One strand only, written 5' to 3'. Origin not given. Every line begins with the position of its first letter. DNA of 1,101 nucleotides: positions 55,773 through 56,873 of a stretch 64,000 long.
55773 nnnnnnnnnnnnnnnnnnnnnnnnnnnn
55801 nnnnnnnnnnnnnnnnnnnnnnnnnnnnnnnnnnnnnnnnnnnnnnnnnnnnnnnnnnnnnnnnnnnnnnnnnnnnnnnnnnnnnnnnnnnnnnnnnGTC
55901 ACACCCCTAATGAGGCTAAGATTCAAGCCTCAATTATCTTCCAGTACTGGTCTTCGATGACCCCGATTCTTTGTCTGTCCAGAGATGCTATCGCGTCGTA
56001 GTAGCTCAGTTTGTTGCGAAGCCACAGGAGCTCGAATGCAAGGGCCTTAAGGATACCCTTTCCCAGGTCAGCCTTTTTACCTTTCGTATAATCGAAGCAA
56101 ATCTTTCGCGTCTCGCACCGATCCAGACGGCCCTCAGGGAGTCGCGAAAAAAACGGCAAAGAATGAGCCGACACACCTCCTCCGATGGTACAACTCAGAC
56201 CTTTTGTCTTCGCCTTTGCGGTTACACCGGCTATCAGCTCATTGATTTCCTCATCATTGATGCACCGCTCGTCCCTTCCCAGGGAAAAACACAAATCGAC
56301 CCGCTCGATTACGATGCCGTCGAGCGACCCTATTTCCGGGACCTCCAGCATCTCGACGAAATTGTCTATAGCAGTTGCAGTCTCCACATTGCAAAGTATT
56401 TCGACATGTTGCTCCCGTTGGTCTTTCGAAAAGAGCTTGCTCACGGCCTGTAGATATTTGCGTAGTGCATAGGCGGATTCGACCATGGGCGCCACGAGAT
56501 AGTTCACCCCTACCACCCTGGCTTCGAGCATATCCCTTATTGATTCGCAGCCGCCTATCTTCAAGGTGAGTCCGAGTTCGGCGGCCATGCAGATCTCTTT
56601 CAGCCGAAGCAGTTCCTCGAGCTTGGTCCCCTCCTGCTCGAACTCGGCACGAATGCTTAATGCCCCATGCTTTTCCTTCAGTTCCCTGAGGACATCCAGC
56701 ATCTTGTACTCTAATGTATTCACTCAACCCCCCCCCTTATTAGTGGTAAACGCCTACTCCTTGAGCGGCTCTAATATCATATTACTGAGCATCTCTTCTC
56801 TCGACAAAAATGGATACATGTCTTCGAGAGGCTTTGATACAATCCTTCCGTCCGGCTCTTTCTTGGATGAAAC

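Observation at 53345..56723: Unexplained four-gene extension: DHQS-like cyclase, SDR and twin aldolase-like paralogues fused onto the dideoxyhexose pathway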

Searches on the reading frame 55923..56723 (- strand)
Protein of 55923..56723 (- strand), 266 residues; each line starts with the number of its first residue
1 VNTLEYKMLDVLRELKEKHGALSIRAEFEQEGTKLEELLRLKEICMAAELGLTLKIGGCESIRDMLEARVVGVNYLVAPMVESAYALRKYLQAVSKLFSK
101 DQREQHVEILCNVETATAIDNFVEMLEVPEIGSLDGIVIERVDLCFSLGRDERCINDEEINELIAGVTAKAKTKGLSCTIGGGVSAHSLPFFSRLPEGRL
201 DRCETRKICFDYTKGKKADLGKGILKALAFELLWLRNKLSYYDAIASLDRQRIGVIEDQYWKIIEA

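Call 3: search_protein_families(library=pfam, proteins=[window:55923-56723:-])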
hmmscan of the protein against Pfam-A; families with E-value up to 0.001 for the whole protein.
window:55923-56723:- (266 aa): 1 family
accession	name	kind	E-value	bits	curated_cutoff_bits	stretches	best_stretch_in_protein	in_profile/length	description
PF03328.21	HpcH_HpaI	-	1.8e-09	37.7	25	1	66-176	78-185/221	HpcH/HpaI aldolase/citrate lyase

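Call 6: search_protein_families(library=ncbifam, proteins=[window:55923-56723:-], max_evalue=0.01)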
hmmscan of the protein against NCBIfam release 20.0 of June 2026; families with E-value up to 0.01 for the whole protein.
window:55923-56723:- (266 aa): 3 families
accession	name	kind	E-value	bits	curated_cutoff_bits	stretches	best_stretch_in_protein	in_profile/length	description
NF041626.1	malyCoAlyase_Halo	equivalog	0.00054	19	500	1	58-182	89-213/340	L-malyl-CoA/beta-methylmalyl-CoA lyase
NF007521.0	PRK10128.1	equivalog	0.00076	19.1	441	1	104-165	143-200/267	2-keto-3-deoxy-L-rhamnonate aldolase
TIGR02311.1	HpaI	equivalog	0.0014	18.1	368.8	1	102-175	135-208/249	4-hydroxy-2-oxoheptanedioate aldolase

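Call 7: search_solved_structures(query=window:55923-56723:-, max_evalue=1, show_alignments=2)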
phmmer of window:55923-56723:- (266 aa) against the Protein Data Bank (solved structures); distinct sequences matched with E-value up to 1: 11.
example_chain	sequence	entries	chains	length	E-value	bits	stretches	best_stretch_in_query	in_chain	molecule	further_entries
2vws_A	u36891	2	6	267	0.053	16.8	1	108-164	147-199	YFAU, 2-KETO-3-DEOXY SUGAR ALDOLASE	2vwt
4rc1_A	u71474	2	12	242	0.061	16.6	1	67-194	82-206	UPF0264 protein MJ1099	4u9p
7nr1_A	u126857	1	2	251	0.49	13.6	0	106-183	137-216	HpcH/HpaI aldolase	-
7nnk_A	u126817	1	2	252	0.5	13.6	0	106-183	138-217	HpcH/HpaI aldolase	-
7o5v_AAA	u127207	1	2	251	0.52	13.6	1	105-183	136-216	HpcH/HpaI aldolase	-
7o9r_AAA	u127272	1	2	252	0.52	13.5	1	105-183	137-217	HpcH/HpaI aldolase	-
6r62_A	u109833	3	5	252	0.52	13.5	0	106-183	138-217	HpcH/HpaI aldolase | hydroxyketoacid aldolase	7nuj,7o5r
7o5i_A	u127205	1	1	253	0.53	13.5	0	106-183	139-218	HpcH/HpaI aldolase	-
8adq_A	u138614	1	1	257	0.55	13.5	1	105-183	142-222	HpcH/HpaI aldolase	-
7o5w_AAA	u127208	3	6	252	0.6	13.3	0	106-182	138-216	HpcH/HpaI aldolase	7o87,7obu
1b73_A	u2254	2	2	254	0.83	12.9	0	98-234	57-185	GLUTAMATE RACEMASE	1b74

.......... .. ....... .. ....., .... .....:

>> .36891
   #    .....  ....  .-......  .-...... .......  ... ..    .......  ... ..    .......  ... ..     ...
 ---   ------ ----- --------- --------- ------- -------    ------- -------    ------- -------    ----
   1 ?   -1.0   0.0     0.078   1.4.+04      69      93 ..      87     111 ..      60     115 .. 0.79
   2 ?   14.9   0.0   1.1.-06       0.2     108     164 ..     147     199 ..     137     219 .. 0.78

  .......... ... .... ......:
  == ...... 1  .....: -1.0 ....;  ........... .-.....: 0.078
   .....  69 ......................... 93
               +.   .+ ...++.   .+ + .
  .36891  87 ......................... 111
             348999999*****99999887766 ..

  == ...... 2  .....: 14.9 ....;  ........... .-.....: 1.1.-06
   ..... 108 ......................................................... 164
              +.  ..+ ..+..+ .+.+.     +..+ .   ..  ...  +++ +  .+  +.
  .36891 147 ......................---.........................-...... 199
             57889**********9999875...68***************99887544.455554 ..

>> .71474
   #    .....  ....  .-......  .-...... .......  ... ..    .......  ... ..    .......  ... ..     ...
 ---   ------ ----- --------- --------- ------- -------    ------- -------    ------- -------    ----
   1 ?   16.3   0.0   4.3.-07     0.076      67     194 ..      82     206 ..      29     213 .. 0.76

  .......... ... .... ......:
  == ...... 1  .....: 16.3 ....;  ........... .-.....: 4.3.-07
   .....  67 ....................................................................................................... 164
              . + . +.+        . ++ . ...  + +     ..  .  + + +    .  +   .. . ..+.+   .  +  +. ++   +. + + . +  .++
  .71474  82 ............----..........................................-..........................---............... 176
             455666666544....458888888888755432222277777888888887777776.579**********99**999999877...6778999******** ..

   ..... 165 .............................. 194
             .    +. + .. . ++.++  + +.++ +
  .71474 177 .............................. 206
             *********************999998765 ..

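Call 18: find_homologous_proteins(query=window:55923-56723:-, max_evalue=0.00001)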
Query window:55923-56723:- (266 aa): 3134 proteins with E <= 0.00001 among 4464 candidates; the best 120 are listed.
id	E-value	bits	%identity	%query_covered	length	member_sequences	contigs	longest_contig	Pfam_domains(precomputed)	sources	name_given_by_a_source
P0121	2.1e-168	577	99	100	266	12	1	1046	PF03328.21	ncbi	-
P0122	1.4e-147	509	86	100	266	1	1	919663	PF03328.21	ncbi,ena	-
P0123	2.4e-142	491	84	100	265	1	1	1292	PF03328.21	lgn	-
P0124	2.3e-138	478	79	100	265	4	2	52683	PF03328.21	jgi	-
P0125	9.7e-138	476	82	97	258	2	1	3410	PF03328.21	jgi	jgi:hypothetical protein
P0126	9.6e-136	470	82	97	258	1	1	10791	PF03328.21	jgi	jgi:hypothetical protein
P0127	6.1e-134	464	79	100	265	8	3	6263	PF03328.21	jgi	jgi:4-hydroxy-2-oxoheptanedioate aldolase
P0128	4.7e-133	461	78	100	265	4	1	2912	PF03328.21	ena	-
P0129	2.4e-129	449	78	97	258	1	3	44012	PF03328.21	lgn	-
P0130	7.3e-129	447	77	100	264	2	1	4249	PF03328.21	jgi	jgi:4-hydroxy-2-oxoheptanedioate aldolase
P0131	3.1e-128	445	77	100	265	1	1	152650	PF03328.21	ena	-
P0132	5.8e-127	441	74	100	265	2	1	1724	PF03328.21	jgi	jgi:hypothetical protein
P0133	1.3e-122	427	82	88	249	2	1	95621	PF03328.21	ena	-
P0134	6.2e-121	421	71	100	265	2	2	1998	PF03328.21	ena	-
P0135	2.1e-117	410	71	99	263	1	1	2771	PF03328.21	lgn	-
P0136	5.3e-115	402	70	100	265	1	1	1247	PF03328.21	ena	-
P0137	6.0e-112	392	69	100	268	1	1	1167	PF03328.21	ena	-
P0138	7.0e-111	388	68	100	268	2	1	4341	PF03328.21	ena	-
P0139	1.3e-110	387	68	100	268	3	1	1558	PF03328.21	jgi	jgi:4-hydroxy-2-oxoheptanedioate aldolase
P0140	1.7e-110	387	67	100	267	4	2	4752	PF03328.21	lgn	-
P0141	3.8e-110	386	66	100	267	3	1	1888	PF03328.21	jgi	jgi:hypothetical protein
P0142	1.4e-108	381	66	100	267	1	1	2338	PF03328.21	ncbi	-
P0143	2.1e-108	380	68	100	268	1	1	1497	PF03328.21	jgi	jgi:4-hydroxy-2-oxoheptanedioate aldolase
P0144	2.3e-108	380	65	100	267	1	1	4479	PF03328.21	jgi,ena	-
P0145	2.7e-108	380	67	100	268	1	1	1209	PF03328.21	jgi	jgi:4-hydroxy-2-oxoheptanedioate aldolase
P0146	1.2e-107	378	65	100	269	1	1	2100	PF03328.21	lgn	-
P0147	1.4e-107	377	64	100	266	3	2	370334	PF03328.21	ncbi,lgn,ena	-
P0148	3.4e-107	376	66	97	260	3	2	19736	PF03328.21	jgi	-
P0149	1.4e-106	374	66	100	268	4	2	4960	PF03328.21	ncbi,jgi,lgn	jgi:4-hydroxy-2-oxoheptanedioate aldolase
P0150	4.1e-106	373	63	100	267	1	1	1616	PF03328.21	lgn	-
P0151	4.4e-106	373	66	97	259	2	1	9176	PF03328.21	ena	-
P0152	5.9e-106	372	64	100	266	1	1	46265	PF03328.21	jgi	jgi:4-hydroxy-2-oxoheptanedioate aldolase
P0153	7.6e-106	372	65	100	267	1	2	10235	PF03328.21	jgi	jgi:4-hydroxy-2-oxoheptanedioate aldolase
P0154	8.1e-106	372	64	100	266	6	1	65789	PF03328.21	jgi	jgi:hypothetical protein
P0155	1.1e-105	371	64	100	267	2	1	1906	PF03328.21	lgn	-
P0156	1.5e-105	371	64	100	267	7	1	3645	PF03328.21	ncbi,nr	ncbi:MAG: 2,4-dihydroxyhept-2-ene,7-dioic acid aldolase [Deltaproteobacteria bacterium]|nr:2,4-dihyd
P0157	2.3e-105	370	65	100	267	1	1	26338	PF03328.21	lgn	-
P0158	1.2e-104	368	65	100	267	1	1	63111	PF03328.21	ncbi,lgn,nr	ncbi:MAG: aldolase/citrate lyase family protein [Candidatus Aureabacteria bacterium]|nr:aldolase/cit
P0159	2.1e-104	367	65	100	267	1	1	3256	PF03328.21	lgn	-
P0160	4.2e-104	366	66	100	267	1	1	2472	PF03328.21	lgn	-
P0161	4.7e-104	366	65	100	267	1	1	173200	PF03328.21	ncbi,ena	-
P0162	4.8e-104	366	64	100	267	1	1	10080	PF03328.21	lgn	-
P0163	6.6e-104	365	65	100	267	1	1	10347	PF03328.21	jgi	jgi:4-hydroxy-2-oxoheptanedioate aldolase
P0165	7.4e-104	365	65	100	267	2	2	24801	PF03328.21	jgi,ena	-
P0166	8.9e-104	365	65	99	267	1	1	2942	PF03328.21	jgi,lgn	jgi:hypothetical protein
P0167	1.8e-103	364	64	98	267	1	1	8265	PF03328.21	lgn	-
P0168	2.0e-103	364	64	100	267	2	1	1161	PF03328.21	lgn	-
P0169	2.5e-103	364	62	100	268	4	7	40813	PF03328.21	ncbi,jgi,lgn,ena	-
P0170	2.6e-103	364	64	98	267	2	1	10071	PF03328.21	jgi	-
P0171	3.4e-103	363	64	100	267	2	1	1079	PF03328.21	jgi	jgi:hypothetical protein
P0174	1.7e-102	361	64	100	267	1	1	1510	PF03328.21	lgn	-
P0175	3.3e-102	360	64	100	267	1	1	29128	PF03328.21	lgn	-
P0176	5.0e-102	359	63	100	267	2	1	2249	PF03328.21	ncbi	-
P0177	9.6e-102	358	64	100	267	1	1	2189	PF03328.21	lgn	-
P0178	3.0e-101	357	62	100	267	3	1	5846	PF03328.21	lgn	-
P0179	4.8e-101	356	62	100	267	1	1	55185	PF03328.21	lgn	-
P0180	7.9e-101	355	62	100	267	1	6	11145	PF03328.21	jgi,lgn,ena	-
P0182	3.8e-100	353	64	100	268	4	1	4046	PF03328.21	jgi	jgi:4-hydroxy-2-oxoheptanedioate aldolase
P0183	6.7e-100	352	61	100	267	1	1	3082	PF03328.21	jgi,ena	-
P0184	1.4e-99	351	61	100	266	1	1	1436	PF03328.21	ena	-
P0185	1.7e-99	351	63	100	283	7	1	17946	PF03328.21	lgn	-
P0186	2.0e-99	351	63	98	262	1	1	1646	PF03328.21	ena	-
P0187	2.4e-98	347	63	100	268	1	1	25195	PF03328.21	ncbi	ncbi:MAG: aldolase/citrate lyase family protein [bacterium]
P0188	1.2e-97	345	61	100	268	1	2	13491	PF03328.21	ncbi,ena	-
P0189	1.5e-97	345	63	100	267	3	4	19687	PF03328.21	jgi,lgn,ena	-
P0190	1.6e-97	345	61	100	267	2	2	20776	PF03328.21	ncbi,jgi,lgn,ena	ncbi:MAG: aldolase/citrate lyase family protein [Candidatus Omnitrophota bacterium]|jgi:hypothetical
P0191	2.6e-97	344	60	98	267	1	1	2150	PF03328.21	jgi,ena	-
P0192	3.7e-97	343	61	100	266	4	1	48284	PF03328.21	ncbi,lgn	-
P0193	5.8e-97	343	64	93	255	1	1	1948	PF03328.21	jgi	jgi:hypothetical protein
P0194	6.3e-97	343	62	100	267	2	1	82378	PF03328.21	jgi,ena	-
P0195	7.1e-97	342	60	100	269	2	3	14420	PF03328.21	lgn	-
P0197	2.8e-96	340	75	79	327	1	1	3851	PF13382.12,PF03328.21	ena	-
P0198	3.7e-96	340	61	100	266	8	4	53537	PF03328.21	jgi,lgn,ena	-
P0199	5.0e-96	340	62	100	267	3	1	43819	PF03328.21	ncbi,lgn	-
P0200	7.7e-96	339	62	100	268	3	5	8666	PF03328.21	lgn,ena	-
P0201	1.3e-95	338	60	100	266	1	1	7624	PF03328.21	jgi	jgi:hypothetical protein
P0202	1.7e-95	338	61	98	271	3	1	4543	PF03328.21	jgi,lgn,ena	-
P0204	5.1e-95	336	61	100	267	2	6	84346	PF03328.21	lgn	-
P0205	6.1e-95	336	58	100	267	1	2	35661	PF03328.21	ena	-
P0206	6.9e-95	336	61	100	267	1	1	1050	PF03328.21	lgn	-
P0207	2.2e-94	334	59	100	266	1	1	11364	PF03328.21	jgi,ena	-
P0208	2.6e-94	334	67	86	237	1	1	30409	PF03328.21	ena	-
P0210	4.5e-94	333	58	100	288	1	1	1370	PF03328.21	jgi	jgi:4-hydroxy-2-oxoheptanedioate aldolase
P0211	8.1e-94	332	60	98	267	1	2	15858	PF03328.21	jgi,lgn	jgi:hypothetical protein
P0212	1.8e-93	331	59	100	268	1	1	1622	PF03328.21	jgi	jgi:4-hydroxy-2-oxoheptanedioate aldolase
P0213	1.8e-93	331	58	100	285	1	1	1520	PF03328.21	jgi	jgi:4-hydroxy-2-oxoheptanedioate aldolase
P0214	2.1e-93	331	61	98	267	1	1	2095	PF03328.21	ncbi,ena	-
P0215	2.5e-93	331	60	100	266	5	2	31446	PF03328.21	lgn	-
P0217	5.0e-93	330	60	98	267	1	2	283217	PF03328.21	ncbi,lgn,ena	-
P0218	6.2e-93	330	61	98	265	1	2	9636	PF03328.21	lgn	-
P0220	3.8e-92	327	60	100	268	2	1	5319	PF03328.21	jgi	jgi:hypothetical protein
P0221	4.2e-92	327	60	100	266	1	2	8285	PF03328.21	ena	-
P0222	8.2e-92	326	57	100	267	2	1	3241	PF03328.21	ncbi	-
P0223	2.6e-90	321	57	100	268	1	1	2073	PF03328.21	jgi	jgi:4-hydroxy-2-oxoheptanedioate aldolase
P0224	4.6e-90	320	60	100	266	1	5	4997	PF03328.21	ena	-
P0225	2.5e-89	318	59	96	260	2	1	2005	PF03328.21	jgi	-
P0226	2.5e-89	318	58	100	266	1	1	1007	PF03328.21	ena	-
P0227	1.3e-88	315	58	100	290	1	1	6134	PF03328.21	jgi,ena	-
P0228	1.3e-88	315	59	100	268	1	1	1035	PF03328.21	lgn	-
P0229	6.0e-88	313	58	100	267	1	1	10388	PF03328.21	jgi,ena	-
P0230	6.3e-87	310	57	100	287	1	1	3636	PF03328.21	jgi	jgi:hypothetical protein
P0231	1.6e-86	308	57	97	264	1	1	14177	PF03328.21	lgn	-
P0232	1.7e-86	308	54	98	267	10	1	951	PF03328.21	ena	-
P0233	6.8e-86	306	54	98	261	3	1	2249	PF03328.21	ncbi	-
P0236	3.1e-84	301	56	97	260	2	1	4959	PF03328.21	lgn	-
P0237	3.3e-84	301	53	99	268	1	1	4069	PF03328.21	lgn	-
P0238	3.3e-84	301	53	98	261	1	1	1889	PF03328.21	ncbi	-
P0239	5.5e-84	300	55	98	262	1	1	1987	PF03328.21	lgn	-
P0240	7.6e-84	300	53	98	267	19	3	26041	PF03328.21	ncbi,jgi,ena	jgi:hypothetical protein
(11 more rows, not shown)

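Call 28: predict_structure(alignment_id=A1)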
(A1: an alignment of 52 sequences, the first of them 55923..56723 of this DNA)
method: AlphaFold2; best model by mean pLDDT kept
length: 266 residues; sequences in the alignment: 52
mean_pLDDT: 94.5   pTM: 0.88
mean pLDDT of the five models: 94.5, 94.1, 93.0, 92.0, 91.9
residues with pLDDT >= 90: 238; 70-90: 28; 50-70: 0; < 50: 0
segments of 3 or more residues with pLDDT < 50: none
pLDDT, mean of each block of 10 residues (from residue 1): 95 97 92 90 97 89 92 95 96 92 85 97 98 97 97 96 98 98 94 95 97 89 97 96 95 96 90
secondary structure, 60 per line:
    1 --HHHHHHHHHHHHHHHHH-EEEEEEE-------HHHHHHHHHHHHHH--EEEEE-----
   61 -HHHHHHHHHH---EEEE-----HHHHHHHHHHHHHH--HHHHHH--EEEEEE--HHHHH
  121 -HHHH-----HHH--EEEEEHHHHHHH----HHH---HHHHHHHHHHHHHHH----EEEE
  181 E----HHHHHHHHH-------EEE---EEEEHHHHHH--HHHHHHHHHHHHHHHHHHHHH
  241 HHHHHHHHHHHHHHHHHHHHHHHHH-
elements in order: H3-19 E21-27 H35-48 E51-55 H62-71 E75-78 H84-97 H100-105 E108-113 H116-120 H122-125 E136-140 H141-147 H158-172 E177-181 H186-194 E202-204 E208-211 H212-217 H220-265

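Call 31: find_related_loci(query=A1, collection=genome_contigs, flank=10000)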
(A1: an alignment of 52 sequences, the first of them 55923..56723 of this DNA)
Query A1 (266 aa) in genome_contigs; peptide patterns used: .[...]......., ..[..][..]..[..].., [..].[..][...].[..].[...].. (x = any residue, [..] = any of these).
392 stretches matched a pattern; 375 encode a relative of the query (tblastn E <= 1e-3); the best 80 are kept; 79 distinct loci.
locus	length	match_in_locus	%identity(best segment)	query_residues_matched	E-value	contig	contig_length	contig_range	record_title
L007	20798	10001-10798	86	1-266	1e-154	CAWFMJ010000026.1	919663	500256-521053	MAG: uncultured delta proteobacterium isolate MFD02138.bin.2.69 genome assembly, contig: contig_1879, whole genome shotg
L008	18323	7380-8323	86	1-266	1e-156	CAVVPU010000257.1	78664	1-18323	MAG: uncultured delta proteobacterium isolate MFD02138.bin.2.7 genome assembly, contig: contig_77515, whole genome shotg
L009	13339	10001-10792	65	1-266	1e-115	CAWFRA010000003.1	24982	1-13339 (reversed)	MAG: uncultured delta proteobacterium isolate MFD01476.bin.2.130 genome assembly, contig: contig_108542, whole genome sh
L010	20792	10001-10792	64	1-266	3e-114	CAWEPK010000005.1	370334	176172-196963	MAG: uncultured delta proteobacterium isolate MFD02138.bin.2.11 genome assembly, contig: contig_13573, whole genome shot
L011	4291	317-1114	66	1-266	2e-114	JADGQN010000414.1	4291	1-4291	MAG: Syntrophobacterales bacterium isolate Chersky.21_67 contig-100_18029, whole genome shotgun sequence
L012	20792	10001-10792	65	1-265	1e-111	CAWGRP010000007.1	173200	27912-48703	MAG: uncultured delta proteobacterium isolate MFD06435.bin.1.188 genome assembly, contig: contig_19692, whole genome sho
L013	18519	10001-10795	65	1-266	5e-111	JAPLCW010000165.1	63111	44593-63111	MAG: Candidatus Auribacterota bacterium isolate LacPavin_0920_SED2_MAG_54_22 LacPavin_0920_SED2_scaffold_1945533, whole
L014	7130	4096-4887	63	1-266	3e-109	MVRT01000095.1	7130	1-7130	MAG: Syntrophorhabdus sp. PtaU1.Bin153 A4E65_contig000095, whole genome shotgun sequence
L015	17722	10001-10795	63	1-266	3e-105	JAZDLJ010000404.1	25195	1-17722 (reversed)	MAG: bacterium isolate MEGAHIT-group-0.590 k141_8277964, whole genome shotgun sequence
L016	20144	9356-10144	61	1-265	1e-104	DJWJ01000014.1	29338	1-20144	MAG TPA_asm: Candidatus Omnitrophica bacterium UBA6233 UBA6233_contig_24792, whole genome shotgun sequence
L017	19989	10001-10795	61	1-266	3e-104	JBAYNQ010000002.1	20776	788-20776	MAG: Candidatus Omnitrophota bacterium isolate SO_2016_LW1_69 scaffold02377_LW64-88_2016, whole genome shotgun sequence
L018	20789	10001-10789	61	1-265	3e-104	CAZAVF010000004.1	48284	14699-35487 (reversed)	MAG TPA_asm: uncultured Planctomycetales bacterium isolate SRP278314_co1_201 genome assembly, contig: NODE_937_length_48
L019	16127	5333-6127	62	1-266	6e-101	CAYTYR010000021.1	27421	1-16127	MAG TPA_asm: uncultured Clostridia bacterium isolate binchicken_co220_96 genome assembly, contig: NODE_1021_length_27421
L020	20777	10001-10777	60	1-260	5e-100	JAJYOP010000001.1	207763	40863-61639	MAG: bacterium isolate DBS2-5.bin57 NODE_13_length_207763_cov_4.605974, whole genome shotgun sequence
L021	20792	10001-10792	60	1-265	4e-103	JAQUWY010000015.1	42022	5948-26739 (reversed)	MAG: Candidatus Omnitrophota bacterium isolate STD2_200 NODE_3137_length_42022_cov_5.587135_Sandtown_D2, whole genome sh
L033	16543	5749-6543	53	1-266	1e-84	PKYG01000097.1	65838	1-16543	MAG: Actinomycetota bacterium isolate palsa_647 73.20120500_P19.4_contig_237, whole genome shotgun sequence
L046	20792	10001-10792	52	1-265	9e-83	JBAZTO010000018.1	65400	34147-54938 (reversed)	MAG: Phycisphaerae bacterium isolate SO_2017_GW1_204 NODE_2445_length_65400_cov_2.168155_OW334_2017, whole genome shotgu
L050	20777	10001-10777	52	1-260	6e-82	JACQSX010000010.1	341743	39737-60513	MAG: Acidobacteria bacterium isolate NC_groundwater_1396_Ag_S-0.65um_54_125 S_p65_S5_coassembly_k141_818511, whole genom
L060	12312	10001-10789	50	1-264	3e-81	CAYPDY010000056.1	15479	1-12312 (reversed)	MAG TPA_asm: uncultured Dehalococcoidia bacterium isolate SRP192927_co7_33 genome assembly, contig: NODE_7224_length_154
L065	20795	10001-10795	50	1-265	1e-80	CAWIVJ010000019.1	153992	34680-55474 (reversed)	MAG: uncultured bacterium isolate MFD02923.bin.1.145 genome assembly, contig: contig_39277, whole genome shotgun sequenc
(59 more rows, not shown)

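Call 32: fold_search(model_id=the predicted structure, library=pdb)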
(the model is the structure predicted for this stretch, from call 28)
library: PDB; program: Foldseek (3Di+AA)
matches with E <= 10: 1863; with E <= 0.001: 388
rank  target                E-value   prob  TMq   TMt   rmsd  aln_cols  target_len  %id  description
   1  7et9_A                6.3e-10  1.00  0.56  0.58   6.1       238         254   16  Crystal structure of AbHpaI-Zn-pyruvate complex, Class II aldolase, HpaI from Acinetobacter baumannii (released 2021-11-03)
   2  4b5w_F                2.0e-09  1.00  0.57  0.59   4.6       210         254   14  Crystal structures of divalent metal dependent pyruvate aldolase R70A mutant, HpaI, in complex with pyruvate (released 2012-08-29)
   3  4b5w_C                2.5e-09  1.00  0.57  0.60   4.6       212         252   15  Crystal structures of divalent metal dependent pyruvate aldolase R70A mutant, HpaI, in complex with pyruvate (released 2012-08-29)
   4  7eth_A                2.6e-09  1.00  0.57  0.60   6.6       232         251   15  Crystal structure of AbHpaI-Zn-pyruvate-propionaldehyde complex, Class II aldolase, HpaI from Acinetobacter baumannii (released 2021-11-03)
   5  4mf4_E                2.9e-09  1.00  0.58  0.60   7.1       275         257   15  Crystal structure of a HpcH/Hpal aldolase/citrate lyase family protein from Burkholderia cenocepacia J2315 (released 2013-09-04)
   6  7et8_A                3.1e-09  1.00  0.57  0.60   6.3       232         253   15  Crystal structure of thermostable AbHpaI, a class II metal dependent pyruvate aldolase, HpaI from Acinetobacter bauman (released 2021-11-03)
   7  4b5w_E                3.3e-09  1.00  0.56  0.58   3.8       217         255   14  Crystal structures of divalent metal dependent pyruvate aldolase R70A mutant, HpaI, in complex with pyruvate (released 2012-08-29)
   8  2vws_A                4.2e-09  1.00  0.56  0.58   4.1       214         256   17  Crystal structure of YfaU, a metal ion dependent class II aldolase from Escherichia coli K12 (released 2008-09-09)
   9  4b5w_A                4.5e-09  1.00  0.57  0.60   3.7       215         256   14  Crystal structures of divalent metal dependent pyruvate aldolase R70A mutant, HpaI, in complex with pyruvate (released 2012-08-29)
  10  4mf4_A                5.3e-09  1.00  0.57  0.59   7.5       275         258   15  Crystal structure of a HpcH/Hpal aldolase/citrate lyase family protein from Burkholderia cenocepacia J2315 (released 2013-09-04)
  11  3qz6                  5.6e-09  1.00  0.60  0.62   4.7       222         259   14  The crystal structure of HpcH/HpaI aldolase from Desulfitobacterium hafniense DCB-2 (released 2011-03-16)
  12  4b5w_B                6.0e-09  1.00  0.56  0.59   4.7       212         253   15  Crystal structures of divalent metal dependent pyruvate aldolase R70A mutant, HpaI, in complex with pyruvate (released 2012-08-29)
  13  7o5i                  7.2e-09  1.00  0.59  0.62   4.9       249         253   19  Crystal structure of apo-SwHKA (Hydroxy ketone aldolase) from Sphingomonas wittichii RW1 (released 2022-11-16)
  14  4tv5                  8.0e-09  1.00  0.58  0.62   7.4       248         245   14  Crystal Structure of Citrate Synthase SbnG (released 2014-10-29)
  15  4tv6                  9.6e-09  1.00  0.54  0.63   7.2       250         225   13  Crystal Structure of Citrate Synthase Variant SbnG E151Q (released 2014-10-29)
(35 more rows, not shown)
